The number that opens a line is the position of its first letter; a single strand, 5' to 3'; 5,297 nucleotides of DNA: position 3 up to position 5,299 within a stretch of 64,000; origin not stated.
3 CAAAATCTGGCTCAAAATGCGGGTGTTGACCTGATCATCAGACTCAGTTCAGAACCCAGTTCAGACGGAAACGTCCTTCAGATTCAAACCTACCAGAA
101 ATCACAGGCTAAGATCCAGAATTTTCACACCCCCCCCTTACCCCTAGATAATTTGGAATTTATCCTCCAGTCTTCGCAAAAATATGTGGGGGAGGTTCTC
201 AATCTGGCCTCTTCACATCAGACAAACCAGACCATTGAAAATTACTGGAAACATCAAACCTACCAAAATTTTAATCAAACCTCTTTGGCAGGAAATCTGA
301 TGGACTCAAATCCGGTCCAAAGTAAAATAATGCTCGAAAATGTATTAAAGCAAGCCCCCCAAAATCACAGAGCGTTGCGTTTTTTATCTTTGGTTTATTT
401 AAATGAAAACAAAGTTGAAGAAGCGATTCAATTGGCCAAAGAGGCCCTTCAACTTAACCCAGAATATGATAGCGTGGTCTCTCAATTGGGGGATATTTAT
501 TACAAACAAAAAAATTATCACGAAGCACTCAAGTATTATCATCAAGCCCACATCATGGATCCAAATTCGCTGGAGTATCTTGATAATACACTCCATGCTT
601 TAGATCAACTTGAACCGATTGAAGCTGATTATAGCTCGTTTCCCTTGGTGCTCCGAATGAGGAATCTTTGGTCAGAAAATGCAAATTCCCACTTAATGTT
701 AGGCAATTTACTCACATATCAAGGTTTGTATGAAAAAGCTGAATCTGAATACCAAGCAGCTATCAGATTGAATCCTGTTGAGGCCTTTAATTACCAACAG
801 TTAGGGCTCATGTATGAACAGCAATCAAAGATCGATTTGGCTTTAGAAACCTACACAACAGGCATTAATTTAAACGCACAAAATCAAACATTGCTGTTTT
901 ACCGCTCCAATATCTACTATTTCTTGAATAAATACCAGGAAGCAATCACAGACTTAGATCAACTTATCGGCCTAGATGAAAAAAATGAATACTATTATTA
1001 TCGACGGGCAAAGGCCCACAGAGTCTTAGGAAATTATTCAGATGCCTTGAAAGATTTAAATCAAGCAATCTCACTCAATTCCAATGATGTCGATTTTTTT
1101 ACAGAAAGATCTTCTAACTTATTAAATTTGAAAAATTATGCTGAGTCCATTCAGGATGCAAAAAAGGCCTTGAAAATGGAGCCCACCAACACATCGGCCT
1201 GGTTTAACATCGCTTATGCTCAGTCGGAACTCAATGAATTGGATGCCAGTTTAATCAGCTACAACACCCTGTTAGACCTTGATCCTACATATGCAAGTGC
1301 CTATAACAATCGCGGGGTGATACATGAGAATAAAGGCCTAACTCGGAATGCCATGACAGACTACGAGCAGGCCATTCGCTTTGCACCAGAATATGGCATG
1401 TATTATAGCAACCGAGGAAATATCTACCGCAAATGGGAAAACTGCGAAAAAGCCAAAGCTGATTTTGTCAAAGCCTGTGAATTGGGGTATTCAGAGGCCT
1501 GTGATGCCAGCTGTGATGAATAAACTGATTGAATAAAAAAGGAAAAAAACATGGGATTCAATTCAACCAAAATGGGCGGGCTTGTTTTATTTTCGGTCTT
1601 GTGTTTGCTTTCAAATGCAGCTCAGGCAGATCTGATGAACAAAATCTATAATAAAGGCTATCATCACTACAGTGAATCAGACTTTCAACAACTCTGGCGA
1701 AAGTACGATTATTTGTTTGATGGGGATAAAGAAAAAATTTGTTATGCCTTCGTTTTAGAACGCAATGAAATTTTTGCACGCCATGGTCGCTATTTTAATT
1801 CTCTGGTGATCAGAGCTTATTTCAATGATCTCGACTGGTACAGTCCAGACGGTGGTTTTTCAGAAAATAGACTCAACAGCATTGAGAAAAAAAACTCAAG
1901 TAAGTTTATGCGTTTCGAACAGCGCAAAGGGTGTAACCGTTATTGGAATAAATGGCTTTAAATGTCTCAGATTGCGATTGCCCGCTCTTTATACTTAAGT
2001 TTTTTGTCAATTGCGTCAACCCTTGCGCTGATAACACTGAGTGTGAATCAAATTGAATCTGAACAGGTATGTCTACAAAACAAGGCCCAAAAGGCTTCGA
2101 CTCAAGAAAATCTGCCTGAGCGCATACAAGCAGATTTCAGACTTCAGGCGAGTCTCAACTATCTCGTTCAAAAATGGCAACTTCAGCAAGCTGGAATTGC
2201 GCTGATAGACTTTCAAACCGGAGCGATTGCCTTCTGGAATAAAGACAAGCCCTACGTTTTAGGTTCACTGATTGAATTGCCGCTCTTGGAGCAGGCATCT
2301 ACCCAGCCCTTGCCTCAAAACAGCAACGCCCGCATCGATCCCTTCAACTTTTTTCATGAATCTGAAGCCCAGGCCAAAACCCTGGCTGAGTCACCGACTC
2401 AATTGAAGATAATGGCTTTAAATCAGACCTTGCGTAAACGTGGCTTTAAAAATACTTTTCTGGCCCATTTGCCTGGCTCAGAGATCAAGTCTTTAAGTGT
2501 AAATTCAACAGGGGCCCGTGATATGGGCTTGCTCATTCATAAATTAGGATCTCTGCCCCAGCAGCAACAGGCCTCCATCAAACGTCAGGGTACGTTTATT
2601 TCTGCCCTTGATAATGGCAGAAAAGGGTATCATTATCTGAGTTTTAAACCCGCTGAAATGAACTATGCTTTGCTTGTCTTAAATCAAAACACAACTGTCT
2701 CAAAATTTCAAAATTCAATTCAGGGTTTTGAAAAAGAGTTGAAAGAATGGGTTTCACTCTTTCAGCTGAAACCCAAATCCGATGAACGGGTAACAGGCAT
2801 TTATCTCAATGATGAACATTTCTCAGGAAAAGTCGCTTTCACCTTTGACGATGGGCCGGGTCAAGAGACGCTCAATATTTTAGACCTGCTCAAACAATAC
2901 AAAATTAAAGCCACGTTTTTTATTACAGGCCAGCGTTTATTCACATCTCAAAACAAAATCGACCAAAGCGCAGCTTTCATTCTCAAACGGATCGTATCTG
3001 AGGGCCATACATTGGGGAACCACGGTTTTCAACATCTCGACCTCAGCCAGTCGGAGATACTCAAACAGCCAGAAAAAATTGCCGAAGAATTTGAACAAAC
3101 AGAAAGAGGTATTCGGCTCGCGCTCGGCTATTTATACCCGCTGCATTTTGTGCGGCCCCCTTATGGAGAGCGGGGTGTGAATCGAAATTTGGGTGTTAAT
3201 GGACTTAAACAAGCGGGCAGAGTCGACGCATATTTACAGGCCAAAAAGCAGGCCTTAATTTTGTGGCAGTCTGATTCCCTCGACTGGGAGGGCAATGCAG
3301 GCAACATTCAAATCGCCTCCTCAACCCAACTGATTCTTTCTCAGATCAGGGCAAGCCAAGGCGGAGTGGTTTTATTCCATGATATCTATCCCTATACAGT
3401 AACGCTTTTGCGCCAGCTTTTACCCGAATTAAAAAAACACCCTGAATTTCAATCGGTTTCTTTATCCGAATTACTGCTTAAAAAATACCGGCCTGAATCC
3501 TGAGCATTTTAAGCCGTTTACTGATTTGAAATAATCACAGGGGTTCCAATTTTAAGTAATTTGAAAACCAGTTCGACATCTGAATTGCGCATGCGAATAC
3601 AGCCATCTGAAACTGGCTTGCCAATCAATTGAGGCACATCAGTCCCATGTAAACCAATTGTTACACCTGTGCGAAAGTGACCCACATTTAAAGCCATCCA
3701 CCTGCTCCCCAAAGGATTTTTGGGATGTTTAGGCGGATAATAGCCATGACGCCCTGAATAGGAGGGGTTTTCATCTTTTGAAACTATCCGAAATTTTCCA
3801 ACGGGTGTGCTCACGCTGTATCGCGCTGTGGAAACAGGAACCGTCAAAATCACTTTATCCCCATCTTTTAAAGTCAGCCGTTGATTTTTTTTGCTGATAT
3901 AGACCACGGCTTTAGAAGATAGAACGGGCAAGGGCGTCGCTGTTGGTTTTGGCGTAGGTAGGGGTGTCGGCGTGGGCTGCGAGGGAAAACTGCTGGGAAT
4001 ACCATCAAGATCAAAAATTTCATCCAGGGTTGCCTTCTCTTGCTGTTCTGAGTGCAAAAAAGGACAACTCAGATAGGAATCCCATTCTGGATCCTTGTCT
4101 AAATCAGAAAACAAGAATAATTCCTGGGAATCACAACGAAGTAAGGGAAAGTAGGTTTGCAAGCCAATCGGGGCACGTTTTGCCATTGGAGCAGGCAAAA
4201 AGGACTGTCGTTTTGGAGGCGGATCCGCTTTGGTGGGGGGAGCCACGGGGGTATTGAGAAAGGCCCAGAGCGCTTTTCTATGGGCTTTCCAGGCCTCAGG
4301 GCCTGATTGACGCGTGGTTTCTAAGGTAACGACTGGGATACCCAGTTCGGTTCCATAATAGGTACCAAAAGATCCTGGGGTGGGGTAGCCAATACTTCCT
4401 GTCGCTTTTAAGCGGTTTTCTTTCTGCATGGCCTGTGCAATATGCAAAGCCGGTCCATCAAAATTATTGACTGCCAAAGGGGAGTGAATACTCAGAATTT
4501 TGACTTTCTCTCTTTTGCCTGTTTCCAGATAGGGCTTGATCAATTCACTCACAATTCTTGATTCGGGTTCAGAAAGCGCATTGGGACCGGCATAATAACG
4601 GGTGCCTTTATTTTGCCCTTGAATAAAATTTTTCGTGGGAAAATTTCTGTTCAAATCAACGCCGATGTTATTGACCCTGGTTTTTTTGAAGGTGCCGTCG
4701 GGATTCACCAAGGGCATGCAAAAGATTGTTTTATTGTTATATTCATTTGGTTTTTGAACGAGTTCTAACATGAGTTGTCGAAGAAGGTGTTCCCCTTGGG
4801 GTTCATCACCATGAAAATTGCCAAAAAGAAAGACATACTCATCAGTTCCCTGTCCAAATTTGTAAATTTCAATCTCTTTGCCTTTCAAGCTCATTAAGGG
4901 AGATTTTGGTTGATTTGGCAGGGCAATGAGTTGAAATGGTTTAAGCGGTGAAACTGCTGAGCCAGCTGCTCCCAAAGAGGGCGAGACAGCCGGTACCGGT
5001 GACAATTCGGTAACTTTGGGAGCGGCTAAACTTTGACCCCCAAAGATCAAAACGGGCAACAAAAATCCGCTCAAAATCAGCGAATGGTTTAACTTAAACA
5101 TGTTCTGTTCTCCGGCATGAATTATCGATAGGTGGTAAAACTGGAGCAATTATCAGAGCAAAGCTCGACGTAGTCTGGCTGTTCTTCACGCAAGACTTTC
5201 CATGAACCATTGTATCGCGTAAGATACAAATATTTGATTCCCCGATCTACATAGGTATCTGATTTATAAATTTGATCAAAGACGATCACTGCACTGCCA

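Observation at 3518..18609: Tightly packed Ser/Thr-kinase / PP2C / FHA signalling genes interleaved with peptidoglycan-remodelling enzymes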

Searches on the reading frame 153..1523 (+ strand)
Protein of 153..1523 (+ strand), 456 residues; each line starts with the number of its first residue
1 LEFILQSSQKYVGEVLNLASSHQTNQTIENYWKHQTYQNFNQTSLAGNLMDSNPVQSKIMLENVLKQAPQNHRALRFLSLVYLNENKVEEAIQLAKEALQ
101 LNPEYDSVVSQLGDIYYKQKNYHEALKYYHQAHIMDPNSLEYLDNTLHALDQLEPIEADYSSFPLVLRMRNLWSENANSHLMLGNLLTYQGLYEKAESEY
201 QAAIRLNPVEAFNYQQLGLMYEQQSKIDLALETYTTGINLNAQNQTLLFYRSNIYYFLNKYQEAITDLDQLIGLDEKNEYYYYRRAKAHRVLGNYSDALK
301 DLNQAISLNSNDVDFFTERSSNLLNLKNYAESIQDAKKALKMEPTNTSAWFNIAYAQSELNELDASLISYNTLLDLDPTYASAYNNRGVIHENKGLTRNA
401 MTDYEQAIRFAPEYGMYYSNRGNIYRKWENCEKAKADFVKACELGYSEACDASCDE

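Call 4: search_protein_families(library=pfam, proteins=[window:153-1523:+], max_evalue=0.01)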
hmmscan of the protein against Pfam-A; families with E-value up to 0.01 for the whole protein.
window:153-1523:+ (456 aa): 27 families (the best 25 are shown)
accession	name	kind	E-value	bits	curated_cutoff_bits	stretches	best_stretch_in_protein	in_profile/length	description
PF07719.23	TPR_2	-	1.4e-49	162.6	27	6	111-138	6-33/34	Tetratricopeptide repeat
PF00515.34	TPR_1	-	6.7e-48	159.1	27.8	5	111-138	6-33/34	Tetratricopeptide repeat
PF13181.12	TPR_8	-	1.8e-41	137.1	25.7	3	381-413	1-33/34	Tetratricopeptide repeat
PF13414.12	TPR_11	-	1.6e-36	124.2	26.8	5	359-395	6-42/42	TPR repeat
PF13432.12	TPR_16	-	5.3e-29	100.7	32.7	4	61-104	20-63/65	Tetratricopeptide repeat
PF13431.12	TPR_17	-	6.9e-24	82.5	24.4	2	337-365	3-31/34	Tetratricopeptide repeat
PF13428.12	TPR_14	-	4.1e-22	76.8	23.5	0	73-114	2-43/44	Tetratricopeptide repeat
PF14559.12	TPR_19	-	1.9e-18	67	25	2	85-139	4-58/68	Tetratricopeptide repeat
PF13424.12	TPR_12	-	2.9e-17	63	30.1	2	110-136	7-33/77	Tetratricopeptide repeat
PF13371.12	TPR_9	-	3.7e-16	59.3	35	0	363-413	11-61/73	Tetratricopeptide repeat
PF13374.12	TPR_10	-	1.1e-13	51.2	27.5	1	110-133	6-29/42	Tetratricopeptide repeat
PF25063.1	ARM_TT21_C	-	5.4e-12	46.5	35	1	65-135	88-158/209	Tetratricopeptide repeat protein 21 C-terminal ARM domain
PF13176.12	TPR_7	-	1e-11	44.4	27.9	1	110-139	3-34/36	Tetratricopeptide repeat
PF23914.1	TPR_CcmH_CycH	-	2.6e-11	44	42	2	55-107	104-156/158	Cytochrome c-type biogenesis protein H TPR domain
PF13174.12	TPR_6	-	4.7e-11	43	26.3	0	111-138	5-32/33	Tetratricopeptide repeat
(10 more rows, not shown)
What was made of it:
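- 1..1523 (+): 3' part of a large TPR-repeat gene (947 aa in the longer JGI contig). It starts upstream of the window and is first in a third, plus-strand string. Membership in the system is uncertain. TPR families at E down to 1e-49 (call 4).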

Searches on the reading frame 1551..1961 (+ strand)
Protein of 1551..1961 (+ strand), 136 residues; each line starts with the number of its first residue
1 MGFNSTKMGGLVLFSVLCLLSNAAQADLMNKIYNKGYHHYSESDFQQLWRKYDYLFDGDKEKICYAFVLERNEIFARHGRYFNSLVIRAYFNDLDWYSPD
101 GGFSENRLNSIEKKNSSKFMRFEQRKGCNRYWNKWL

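Call 4: search_protein_families(library=pfam, proteins=[window:1551-1961:+], max_evalue=0.01)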
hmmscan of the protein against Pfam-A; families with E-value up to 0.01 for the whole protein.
window:1551-1961:+ (136 aa): 1 family
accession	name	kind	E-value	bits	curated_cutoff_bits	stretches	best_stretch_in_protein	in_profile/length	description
PF13308.11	YARHG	-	1e-10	41.9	27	1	64-122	23-83/85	YARHG domain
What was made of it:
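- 1551..1961 (+): Small secreted protein that consists of a YARHG domain only. PF13308 E 1e-10 (call 4).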

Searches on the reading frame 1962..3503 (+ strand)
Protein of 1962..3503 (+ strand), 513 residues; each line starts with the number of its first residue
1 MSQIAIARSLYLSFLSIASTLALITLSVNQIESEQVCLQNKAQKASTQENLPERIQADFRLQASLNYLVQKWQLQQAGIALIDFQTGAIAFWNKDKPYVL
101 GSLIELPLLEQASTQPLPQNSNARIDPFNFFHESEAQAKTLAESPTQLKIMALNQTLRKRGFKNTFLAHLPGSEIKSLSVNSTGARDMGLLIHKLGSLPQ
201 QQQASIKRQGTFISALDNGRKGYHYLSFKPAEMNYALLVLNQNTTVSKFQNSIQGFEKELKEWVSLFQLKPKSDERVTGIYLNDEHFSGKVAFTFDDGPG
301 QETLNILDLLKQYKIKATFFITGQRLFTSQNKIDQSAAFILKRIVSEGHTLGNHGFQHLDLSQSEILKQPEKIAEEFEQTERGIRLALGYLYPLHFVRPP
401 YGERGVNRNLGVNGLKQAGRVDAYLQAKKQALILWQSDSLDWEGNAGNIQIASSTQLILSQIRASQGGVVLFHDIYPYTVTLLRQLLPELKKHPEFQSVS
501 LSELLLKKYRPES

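Call 4: search_protein_families(library=pfam, proteins=[window:1962-3503:+], max_evalue=0.01)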
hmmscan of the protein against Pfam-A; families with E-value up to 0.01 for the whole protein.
window:1962-3503:+ (513 aa): 2 families
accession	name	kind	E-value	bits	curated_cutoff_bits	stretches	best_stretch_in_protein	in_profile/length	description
PF01522.26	Polysacc_deac_1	-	8.9e-25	87.5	23.1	1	290-407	8-109/124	Polysaccharide deacetylase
PF10096.14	DUF2334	-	0.00065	19.8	26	1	303-379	18-94/203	Uncharacterized protein conserved in bacteria (DUF2334)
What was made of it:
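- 1962..3503 (+): Membrane-anchored or secreted NodB-type polysaccharide (peptidoglycan-type) deacetylase. Its N-terminal domain is a degenerate beta-lactamase-like fold. Polysacc_deac_1 E 9e-25 (call 4).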

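Call 19: search_protein_families(library=ncbifam, proteins=[window:1962-3503:+], max_evalue=0.001)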
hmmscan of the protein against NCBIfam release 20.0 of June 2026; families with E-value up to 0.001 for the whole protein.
window:1962-3503:+ (513 aa): 9 families
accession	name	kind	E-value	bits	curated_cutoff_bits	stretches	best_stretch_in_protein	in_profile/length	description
TIGR02764.1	spore_ybaN_pdaB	equivalog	1.6e-24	86.7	237.4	1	289-505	6-191/191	polysaccharide deacetylase family sporulation protein PdaB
NF045820.1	PgAcgDacpgdA_Strep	equivalog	5.3e-23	81.5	800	1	288-511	267-454/463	peptidoglycan-N-acetylglucosamine deacetylase PgdA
NF045822.1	PgAcgDacpgdA2_Bac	equivalog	9.2e-20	71.1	400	1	290-493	70-251/274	peptidoglycan-N-acetylglucosamine deacetylase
NF045821.1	PgAcgDacpgdA1_Bac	equivalog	9.2e-20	70.7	400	1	288-447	87-220/282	peptidoglycan-N-acetylglucosamine deacetylase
TIGR02884.1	spore_pdaA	equivalog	1.2e-18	67.7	298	1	278-502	27-221/224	delta-lactam-biosynthetic de-N-acetylase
TIGR04243.1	nodulat_NodB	equivalog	1.8e-17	63.5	240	1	290-477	3-159/197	chitooligosaccharide deacetylase NodB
TIGR02873.1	spore_ylxY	hypoth_equivalog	7.3e-12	45.1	391.5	1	290-491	86-254/268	probable sporulation protein, polysaccharide deacetylase family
TIGR03006.1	pepcterm_polyde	equivalog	5.2e-06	25.8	276.2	1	302-364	35-89/272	XrtA system polysaccharide deacetylase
NF050820.1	PolSacchBiosHfsH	equivalog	2.2e-05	24.3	400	1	290-378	35-123/249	oligosaccharide deacetylase HfsH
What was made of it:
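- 1962..3503 (+): PgdA/PdaB-like, below cut-off (call 19).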

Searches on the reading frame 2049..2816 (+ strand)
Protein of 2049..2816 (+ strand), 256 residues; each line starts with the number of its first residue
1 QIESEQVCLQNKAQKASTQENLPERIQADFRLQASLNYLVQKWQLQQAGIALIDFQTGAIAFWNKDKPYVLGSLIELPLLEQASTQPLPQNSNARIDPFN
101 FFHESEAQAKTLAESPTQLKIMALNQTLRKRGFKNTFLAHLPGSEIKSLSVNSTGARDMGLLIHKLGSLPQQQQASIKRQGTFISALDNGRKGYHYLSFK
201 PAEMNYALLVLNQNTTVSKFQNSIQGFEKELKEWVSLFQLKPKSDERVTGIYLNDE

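Call 36: search_protein_families(library=pfam, proteins=[window:2049-2816:+], max_evalue=1)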
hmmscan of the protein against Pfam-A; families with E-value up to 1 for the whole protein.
window:2049-2816:+ (256 aa): 1 family
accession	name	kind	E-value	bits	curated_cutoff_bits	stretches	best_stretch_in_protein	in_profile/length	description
PF13354.11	Beta-lactamase2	-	0.0016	18.3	22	1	121-173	100-156/214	Beta-lactamase enzyme family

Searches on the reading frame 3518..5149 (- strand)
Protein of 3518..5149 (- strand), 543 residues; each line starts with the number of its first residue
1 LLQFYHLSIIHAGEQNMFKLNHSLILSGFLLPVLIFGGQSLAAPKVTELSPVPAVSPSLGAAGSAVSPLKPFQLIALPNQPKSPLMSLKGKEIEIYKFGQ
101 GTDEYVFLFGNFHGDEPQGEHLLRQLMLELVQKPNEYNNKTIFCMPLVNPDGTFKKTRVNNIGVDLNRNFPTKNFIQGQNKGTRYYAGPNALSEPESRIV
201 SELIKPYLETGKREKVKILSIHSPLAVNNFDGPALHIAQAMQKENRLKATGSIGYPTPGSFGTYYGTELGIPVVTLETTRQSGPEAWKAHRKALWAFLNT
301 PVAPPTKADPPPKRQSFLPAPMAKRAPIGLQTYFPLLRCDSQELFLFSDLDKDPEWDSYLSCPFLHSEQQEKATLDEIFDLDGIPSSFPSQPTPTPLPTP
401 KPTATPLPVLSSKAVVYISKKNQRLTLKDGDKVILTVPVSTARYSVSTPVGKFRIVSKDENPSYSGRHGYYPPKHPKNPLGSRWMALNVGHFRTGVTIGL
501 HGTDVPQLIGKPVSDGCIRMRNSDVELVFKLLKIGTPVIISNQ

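Call 3: search_protein_families(library=pfam, proteins=[window:3518-5149:-], max_evalue=0.01)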
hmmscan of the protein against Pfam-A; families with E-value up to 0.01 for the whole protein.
window:3518-5149:- (543 aa): 3 families
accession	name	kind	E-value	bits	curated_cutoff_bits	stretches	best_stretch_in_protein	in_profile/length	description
PF03734.19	YkuD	-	7.6e-23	82.1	23.4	1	415-540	3-146/146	L,D-transpeptidase catalytic domain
PF00246.29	Peptidase_M14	-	2.6e-15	57.2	21.6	1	87-223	24-183/286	Zinc carboxypeptidase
PF24827.1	AstE_AspA_cat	-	3.5e-10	40.2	25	1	106-174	5-68/192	Succinylglutamate desuccinylase/Aspartoacylase catalytic domain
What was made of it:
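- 3518..5149 (-): Fusion of an MpaA-like M14 metallopeptidase with a YkuD (L,D-transpeptidase / L,D-carboxypeptidase fold) domain. The likely true start is the ATG at 5101. Pfam M14 E 3e-15 and YkuD E 8e-23 (call 3).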

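Call 19: search_protein_families(library=ncbifam, proteins=[window:3518-5149:-], max_evalue=0.001)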
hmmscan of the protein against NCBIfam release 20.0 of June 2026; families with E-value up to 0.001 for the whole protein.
window:3518-5149:- (543 aa): 8 families
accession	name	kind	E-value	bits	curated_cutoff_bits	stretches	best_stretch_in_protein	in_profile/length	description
NF007897.0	PRK10602.1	equivalog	1.5e-20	73.2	157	1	108-300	44-233/237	murein tripeptide amidase MpaA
NF009120.0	PRK12472.1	subfamily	3.1e-11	42.8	369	1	410-542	49-164/508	hypothetical protein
NF047955.1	TransPepLdtE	equivalog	1e-09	38.1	480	1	473-543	169-235/322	L,D-transpeptidase LdtE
NF004786.0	PRK06132.1-3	equivalog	1.9e-09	36.8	329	1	416-542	31-140/418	hypothetical protein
NF007563.0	PRK10190.1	equivalog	1.8e-06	27.4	517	1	473-541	170-231/310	L,D-transpeptidase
NF004785.0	PRK06132.1-2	subfamily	4.3e-06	26.2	169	0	498-543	132-174/353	hypothetical protein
NF040925.1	LD_carbox_ElsL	exception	5.1e-06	26.4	270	1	498-542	116-160/164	cell wall-recycling L,D-carboxypeptidase ElsL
NF007612.0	PRK10260.1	equivalog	5.8e-06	25.6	583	1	473-539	173-232/306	L,D-transpeptidase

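Call 76: search_dna_similar(query=window:3518-5101:-, collection=plasmids, mode=protein, max_rows=10)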
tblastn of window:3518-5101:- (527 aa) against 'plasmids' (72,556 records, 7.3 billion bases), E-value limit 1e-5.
Records with a match: 202; places in all: 215; records where one place covers at least 80% of the query: 0.
Best place of each record, by identity: <60% 202.
By first word of the organism name: Priestia 83; Enterobacter 55; Azospirillum 12; Klebsiella 7; Escherichia 6; Sinorhizobium 6; Bacillus 4; Bosea 3; Vibrio 2; Salmonella 2; and 16 more.
By predicted mobility (MOB-suite, as given by PLSDB): non-mobilizable 94; conjugative 59; mobilizable 49.
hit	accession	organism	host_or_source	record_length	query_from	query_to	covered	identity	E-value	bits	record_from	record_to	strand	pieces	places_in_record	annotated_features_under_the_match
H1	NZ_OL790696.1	Escherichia coli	-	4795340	71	283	40%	28.3%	2e-10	71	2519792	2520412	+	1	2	none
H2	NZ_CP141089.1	Escherichia coli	Homo sapiens,Infected Human Urine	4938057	71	283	40%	28.3%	2e-10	71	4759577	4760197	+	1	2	none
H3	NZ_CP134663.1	Escherichia coli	Larus michahellis,bacteria,cloaca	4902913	71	283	40%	28.3%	3e-10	71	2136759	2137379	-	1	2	none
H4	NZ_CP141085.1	Escherichia coli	Homo sapiens,Infected Human Urine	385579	71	283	40%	28.3%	4e-10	71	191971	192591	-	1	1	none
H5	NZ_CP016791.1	Priestia flexa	tissu sample,local geographical source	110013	344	525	35%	31.8%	4e-16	90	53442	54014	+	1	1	L,D-transpeptidase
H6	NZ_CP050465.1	Vibrio campbellii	single cell,seawater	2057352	91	282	36%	29.4%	6e-7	60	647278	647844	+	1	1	none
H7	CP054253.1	Escherichia coli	Homo sapiens,bone infection of foot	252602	71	270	38%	28.1%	3e-10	71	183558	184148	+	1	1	mpaA: murein tripeptide amidase MpaA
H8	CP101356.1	Salmonella enterica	chicken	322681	71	270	38%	27.6%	5e-9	67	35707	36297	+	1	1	mpaA: murein tripeptide amidase MpaA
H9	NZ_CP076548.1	Klebsiella pneumoniae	urine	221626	91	270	34%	30.0%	3e-10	71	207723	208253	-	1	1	mpaA: murein tripeptide amidase MpaA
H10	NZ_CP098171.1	Klebsiella pneumoniae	Canis lupus familiaris,Rectal swab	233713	91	270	34%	30.0%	3e-10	71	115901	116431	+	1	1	mpaA: murein tripeptide amidase MpaA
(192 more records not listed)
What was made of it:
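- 3518..5149 (-): No plasmid record carries the fusion (call 76).
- Tried and rejected: No plasmid has the M14-YkuD fusion (call 76).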
